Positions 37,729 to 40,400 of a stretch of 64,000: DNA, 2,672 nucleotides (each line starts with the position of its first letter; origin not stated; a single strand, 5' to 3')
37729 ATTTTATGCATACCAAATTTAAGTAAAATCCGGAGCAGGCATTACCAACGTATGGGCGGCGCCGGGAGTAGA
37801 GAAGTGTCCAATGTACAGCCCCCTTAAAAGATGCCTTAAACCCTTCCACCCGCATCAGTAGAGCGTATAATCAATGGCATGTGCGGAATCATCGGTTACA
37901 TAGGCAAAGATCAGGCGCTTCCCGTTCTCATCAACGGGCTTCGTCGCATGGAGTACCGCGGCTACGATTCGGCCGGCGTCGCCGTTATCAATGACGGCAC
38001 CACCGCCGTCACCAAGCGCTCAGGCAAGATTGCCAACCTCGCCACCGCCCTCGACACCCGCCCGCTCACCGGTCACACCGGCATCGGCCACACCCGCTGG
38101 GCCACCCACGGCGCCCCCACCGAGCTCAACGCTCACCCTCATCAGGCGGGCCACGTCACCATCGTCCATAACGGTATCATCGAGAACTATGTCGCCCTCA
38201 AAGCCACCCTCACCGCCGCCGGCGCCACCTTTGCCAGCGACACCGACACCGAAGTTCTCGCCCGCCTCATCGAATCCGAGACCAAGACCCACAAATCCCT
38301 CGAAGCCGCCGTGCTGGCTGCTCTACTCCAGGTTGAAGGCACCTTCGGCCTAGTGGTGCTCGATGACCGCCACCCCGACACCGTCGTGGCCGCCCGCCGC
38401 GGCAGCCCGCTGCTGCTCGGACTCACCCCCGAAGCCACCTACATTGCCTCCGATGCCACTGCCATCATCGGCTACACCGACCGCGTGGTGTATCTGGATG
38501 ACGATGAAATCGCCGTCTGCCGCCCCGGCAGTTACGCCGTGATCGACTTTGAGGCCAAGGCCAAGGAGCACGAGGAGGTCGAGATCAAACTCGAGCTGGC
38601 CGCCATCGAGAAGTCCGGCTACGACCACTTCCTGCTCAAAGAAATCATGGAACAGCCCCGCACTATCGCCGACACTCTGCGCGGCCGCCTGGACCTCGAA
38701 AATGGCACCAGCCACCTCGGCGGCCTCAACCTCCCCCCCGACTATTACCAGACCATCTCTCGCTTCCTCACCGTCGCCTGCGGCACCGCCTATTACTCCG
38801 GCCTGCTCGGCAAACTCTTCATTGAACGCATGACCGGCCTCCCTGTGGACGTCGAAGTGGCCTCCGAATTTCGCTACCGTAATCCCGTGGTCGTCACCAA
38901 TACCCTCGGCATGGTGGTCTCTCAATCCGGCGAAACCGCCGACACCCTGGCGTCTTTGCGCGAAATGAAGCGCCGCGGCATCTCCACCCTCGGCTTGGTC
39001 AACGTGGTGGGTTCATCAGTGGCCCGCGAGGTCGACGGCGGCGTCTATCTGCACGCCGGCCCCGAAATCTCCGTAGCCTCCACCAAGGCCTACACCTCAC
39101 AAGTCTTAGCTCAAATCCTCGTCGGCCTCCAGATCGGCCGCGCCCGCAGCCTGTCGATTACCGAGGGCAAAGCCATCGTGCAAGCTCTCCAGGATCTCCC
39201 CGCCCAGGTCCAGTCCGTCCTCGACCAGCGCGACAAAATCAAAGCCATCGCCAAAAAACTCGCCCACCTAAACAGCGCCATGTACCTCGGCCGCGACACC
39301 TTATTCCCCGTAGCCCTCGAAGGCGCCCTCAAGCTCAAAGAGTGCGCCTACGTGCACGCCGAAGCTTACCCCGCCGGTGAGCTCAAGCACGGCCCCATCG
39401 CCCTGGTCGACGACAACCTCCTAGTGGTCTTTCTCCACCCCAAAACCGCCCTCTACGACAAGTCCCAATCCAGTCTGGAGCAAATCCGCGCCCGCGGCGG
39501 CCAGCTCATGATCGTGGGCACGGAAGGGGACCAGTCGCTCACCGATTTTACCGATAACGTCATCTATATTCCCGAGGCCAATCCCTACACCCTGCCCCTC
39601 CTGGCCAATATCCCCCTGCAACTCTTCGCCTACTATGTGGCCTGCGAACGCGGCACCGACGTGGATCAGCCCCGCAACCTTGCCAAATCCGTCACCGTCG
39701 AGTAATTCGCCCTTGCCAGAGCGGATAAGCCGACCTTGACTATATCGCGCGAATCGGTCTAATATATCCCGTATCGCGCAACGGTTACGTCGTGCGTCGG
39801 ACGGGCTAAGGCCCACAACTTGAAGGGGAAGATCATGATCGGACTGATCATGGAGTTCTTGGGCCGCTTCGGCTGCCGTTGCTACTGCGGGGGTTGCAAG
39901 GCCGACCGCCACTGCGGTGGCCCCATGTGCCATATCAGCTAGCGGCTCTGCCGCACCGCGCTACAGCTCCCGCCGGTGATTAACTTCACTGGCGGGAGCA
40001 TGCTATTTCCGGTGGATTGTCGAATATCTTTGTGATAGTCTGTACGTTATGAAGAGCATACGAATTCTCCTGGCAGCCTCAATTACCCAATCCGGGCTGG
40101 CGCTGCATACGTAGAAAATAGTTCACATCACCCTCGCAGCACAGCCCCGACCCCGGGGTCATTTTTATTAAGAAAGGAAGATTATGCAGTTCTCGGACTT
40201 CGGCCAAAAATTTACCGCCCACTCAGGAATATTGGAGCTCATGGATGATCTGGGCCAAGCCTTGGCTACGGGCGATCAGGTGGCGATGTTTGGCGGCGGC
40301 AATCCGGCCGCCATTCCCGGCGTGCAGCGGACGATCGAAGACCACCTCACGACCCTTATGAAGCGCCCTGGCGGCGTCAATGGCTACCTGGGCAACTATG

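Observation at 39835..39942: An unannotated 35-aa six-cysteine peptide gene lies between glmS and avtA.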

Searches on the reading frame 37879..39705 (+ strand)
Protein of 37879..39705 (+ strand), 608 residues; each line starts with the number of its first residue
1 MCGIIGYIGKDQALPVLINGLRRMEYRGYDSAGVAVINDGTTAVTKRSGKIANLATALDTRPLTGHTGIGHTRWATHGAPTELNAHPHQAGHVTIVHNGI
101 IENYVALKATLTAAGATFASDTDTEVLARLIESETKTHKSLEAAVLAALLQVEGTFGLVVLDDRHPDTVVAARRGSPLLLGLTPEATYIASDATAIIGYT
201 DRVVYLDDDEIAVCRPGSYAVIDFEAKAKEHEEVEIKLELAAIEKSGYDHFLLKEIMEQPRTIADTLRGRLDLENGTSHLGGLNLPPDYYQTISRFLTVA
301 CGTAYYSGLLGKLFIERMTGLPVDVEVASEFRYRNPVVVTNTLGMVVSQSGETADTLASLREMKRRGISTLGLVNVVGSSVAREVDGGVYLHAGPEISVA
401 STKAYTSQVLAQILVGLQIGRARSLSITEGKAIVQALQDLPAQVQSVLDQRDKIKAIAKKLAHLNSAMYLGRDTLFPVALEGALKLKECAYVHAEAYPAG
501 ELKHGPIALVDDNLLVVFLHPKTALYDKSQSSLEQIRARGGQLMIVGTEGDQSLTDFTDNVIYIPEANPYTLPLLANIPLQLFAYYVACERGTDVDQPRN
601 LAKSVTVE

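Call 6: search_protein_families(library=pfam, proteins=[window:37879-39705:+], max_evalue=1)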
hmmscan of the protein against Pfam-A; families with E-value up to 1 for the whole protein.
window:37879-39705:+ (608 aa): 5 families
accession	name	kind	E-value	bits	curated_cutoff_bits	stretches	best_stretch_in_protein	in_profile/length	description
PF01380.27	SIS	-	1.3e-43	148.4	25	2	295-410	7-123/131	SIS domain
PF13522.11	GATase_6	-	1.4e-18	67.6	27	1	64-191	9-129/130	Glutamine amidotransferase domain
PF13537.11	GATase_7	-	8.5e-13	48.8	25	1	89-196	20-121/123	Glutamine amidotransferase domain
PF13230.11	GATase_4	-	0.0034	16.8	23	1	48-150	54-163/272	Glutamine amidotransferases class-II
PF07426.16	Dynactin_p22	-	0.2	11.9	25.2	1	424-466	22-64/168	Dynactin subunit p22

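Call 7: search_protein_families(library=ncbifam, proteins=[window:37879-39705:+], max_evalue=1)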
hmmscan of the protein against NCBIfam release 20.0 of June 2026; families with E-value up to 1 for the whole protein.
window:37879-39705:+ (608 aa): 21 families
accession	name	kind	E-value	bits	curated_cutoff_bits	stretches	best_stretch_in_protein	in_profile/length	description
NF001484.0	PRK00331.1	subfamily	9.9e-236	783.8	381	1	1-608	1-601/601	isomerizing glutamine--fructose-6-phosphate transaminase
TIGR01135.1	glmS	equivalog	1.2e-230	767.2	418.05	1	2-608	1-607/607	glutamine--fructose-6-phosphate transaminase (isomerizing)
NF046059.1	NagB_SO3506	equivalog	5.2e-35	121.3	430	1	297-603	42-325/330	glucosamine-6-phosphate deaminase NagB-II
TIGR01134.1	purF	equivalog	9.2e-30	104.3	350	1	2-211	1-214/432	amidophosphoribosyltransferase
NF041128.1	glucosaP_deam_GlmD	equivalog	8.1e-28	97.6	580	1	295-605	33-321/323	glucosamine-6-phosphate deaminase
TIGR01536.1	asn_synth_AEB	equivalog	7.5e-11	41.7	267.1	1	2-200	1-170/517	asparagine synthase (glutamine-hydrolyzing)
NF006949.0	PRK09431.1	equivalog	1.9e-07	30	499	1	69-204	46-173/554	asparagine synthase B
TIGR03104.1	trio_amidotrans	equivalog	2.4e-07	29.4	570.1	1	90-196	67-165/589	N-acetylglutaminylglutamine amidotransferase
TIGR03442.1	TIGR03442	equivalog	3e-06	26.8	218.65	1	69-151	86-177/251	ergothioneine biosynthesis protein EgtC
TIGR02815.1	agaS_fam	subfamily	2.1e-05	23.7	529.2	1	437-599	186-355/372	putative sugar isomerase, AgaS family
NF008481.0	PRK11382.1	equivalog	4.9e-05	22.7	430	1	292-599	43-332/340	fructoselysine 6-phosphate deglycase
TIGR03108.1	eps_aminotran_1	hypoth_equivalog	5e-05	22.2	816.9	1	87-172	64-139/628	XrtA/PEP-CTERM system amidotransferase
NF003915.0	PRK05441.1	subfamily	0.00032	19.8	168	1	346-408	137-201/300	N-acetylmuramic acid 6-phosphate etherase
TIGR00274.1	TIGR00274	equivalog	0.0035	16.5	302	1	345-410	131-196/291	N-acetylmuramic acid 6-phosphate etherase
TIGR03127.2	RuMP_HxlB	equivalog_domain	0.0042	17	160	1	307-397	41-129/178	6-phospho-3-hexuloisomerase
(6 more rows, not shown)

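Call 11: find_encoding_contigs(protein=window:37879-39705:+, flank=3000, max_places=10)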
Protein window:37879-39705:+ (608 aa): 3 contigs read that carry it; 2 places shown.
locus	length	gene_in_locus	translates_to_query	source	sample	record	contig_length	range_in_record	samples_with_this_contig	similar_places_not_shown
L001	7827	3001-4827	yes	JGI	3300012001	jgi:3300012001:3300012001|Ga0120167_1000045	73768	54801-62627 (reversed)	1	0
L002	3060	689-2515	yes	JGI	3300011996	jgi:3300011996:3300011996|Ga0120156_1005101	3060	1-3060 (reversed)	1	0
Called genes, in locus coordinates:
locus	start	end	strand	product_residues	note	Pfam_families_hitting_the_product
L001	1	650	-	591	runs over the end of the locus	PF13205:Big_5 (faint), PF13529:Peptidase_C39_2 (faint), PF17964:Big_10 (faint)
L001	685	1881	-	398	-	PF01757:Acyl_transf_3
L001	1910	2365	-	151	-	PF01050:MannoseP_isomer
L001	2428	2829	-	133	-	PF03551:PadR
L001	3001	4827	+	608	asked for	PF13522:GATase_6, PF13537:GATase_7, PF01380:SIS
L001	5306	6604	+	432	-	PF00155:Aminotran_1_2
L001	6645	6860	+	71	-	-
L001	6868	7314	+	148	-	PF13470:PIN_3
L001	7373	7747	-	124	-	-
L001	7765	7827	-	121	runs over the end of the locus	-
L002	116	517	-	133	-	PF03551:PadR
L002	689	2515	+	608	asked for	PF13522:GATase_6, PF13537:GATase_7, PF01380:SIS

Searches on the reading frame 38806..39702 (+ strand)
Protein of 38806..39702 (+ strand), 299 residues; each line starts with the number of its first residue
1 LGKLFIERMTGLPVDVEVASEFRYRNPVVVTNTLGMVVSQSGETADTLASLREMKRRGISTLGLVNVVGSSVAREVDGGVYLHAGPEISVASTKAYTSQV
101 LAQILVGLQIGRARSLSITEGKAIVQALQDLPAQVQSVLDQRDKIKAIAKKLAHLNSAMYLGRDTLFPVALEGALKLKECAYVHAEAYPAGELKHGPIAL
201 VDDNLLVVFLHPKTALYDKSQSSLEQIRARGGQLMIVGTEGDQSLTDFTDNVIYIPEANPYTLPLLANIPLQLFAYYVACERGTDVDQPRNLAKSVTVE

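Call 19: find_related_loci(query=window:38806-39702:+, collection=metagenome_contigs, flank=3000)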
Query window:38806-39702:+ (299 aa) in metagenome_contigs; peptide patterns used: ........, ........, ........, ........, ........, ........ (x = any residue, [..] = any of these).
600 stretches matched a pattern (row limit reached: there are more); 583 encode a relative of the query (tblastn E <= 1e-3); the best 80 are kept; 80 distinct loci.
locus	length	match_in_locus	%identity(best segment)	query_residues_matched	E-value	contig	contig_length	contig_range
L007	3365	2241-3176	64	1-299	4e-132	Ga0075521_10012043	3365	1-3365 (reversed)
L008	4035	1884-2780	60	1-299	6e-122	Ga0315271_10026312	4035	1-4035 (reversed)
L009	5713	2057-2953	60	1-299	3e-118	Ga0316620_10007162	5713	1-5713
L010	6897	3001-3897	60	1-299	4e-118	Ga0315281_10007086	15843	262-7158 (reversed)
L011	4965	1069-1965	59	1-299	6e-118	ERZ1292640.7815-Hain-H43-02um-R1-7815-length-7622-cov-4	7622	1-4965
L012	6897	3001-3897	57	1-299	4e-116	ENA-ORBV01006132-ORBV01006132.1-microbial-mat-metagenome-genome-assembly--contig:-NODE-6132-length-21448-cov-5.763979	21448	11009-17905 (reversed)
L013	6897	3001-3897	57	1-299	4e-115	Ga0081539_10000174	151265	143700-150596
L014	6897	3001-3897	57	1-299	4e-114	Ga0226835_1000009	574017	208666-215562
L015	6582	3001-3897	59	1-299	3e-114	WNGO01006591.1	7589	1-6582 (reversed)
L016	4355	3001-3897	57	1-299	2e-114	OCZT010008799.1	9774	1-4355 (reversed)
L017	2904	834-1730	58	1-299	7e-118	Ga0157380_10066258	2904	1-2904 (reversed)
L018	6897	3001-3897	58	1-299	1e-113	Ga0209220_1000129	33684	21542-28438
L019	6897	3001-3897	58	1-299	1e-113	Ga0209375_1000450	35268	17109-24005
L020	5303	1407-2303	58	1-299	1e-113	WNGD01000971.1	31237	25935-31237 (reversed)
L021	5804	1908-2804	58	1-299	2e-113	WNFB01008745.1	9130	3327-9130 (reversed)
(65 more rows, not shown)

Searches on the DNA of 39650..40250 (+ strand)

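Call 4: search_rna_families(source=window, start=39650, end=40250, threshold=evalue, max_evalue=10)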
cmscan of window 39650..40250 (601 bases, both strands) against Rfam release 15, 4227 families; matches with E-value up to 10: 4.
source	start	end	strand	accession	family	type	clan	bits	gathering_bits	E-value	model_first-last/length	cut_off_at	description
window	39966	39999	+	RF01678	P37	Gene; sRNA;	-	17.6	50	0.92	24-57/62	no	Pseudomonas sRNA P37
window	39810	39865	-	RF02471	Ms_IGR-5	Gene; sRNA;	-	15.9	45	0.25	128-177/184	no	Actinobacteria sRNA Ms_IGR-5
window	39664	39677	-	RF01138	sR23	Gene; snRNA; snoRNA; CD-box;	-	10.7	45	5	41-54/54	no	Small nucleolar RNA sR23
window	39855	39963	+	RF01390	isrG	Gene; sRNA;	-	9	100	4.9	1-279/279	no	isrG Hfq binding RNA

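Call 32: search_dna_similar(query=window:39706-40030:+, collection=plasmids, mode=distant, max_evalue=0.01)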
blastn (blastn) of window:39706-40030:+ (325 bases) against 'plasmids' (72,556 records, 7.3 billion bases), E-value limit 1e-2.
No match.

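Call 33: search_dna_similar(query=window:39706-40030:+, collection=phages, mode=distant, max_evalue=0.01)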
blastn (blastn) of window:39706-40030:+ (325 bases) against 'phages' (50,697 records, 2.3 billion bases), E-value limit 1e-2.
No match.

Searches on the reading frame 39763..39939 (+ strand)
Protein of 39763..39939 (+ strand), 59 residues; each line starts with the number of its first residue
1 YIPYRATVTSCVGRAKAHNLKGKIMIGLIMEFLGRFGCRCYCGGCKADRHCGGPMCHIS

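Call 72: search_protein_families(library=padloc, proteins=[window:39763-39939:+], max_evalue=1)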
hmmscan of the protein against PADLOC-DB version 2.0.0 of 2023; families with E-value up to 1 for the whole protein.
seq(59 aa): 0 families

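Call 73: search_protein_families(library=phrogs, proteins=[window:39763-39939:+], max_evalue=1)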
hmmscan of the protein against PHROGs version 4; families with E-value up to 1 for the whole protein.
seq(59 aa): 0 families
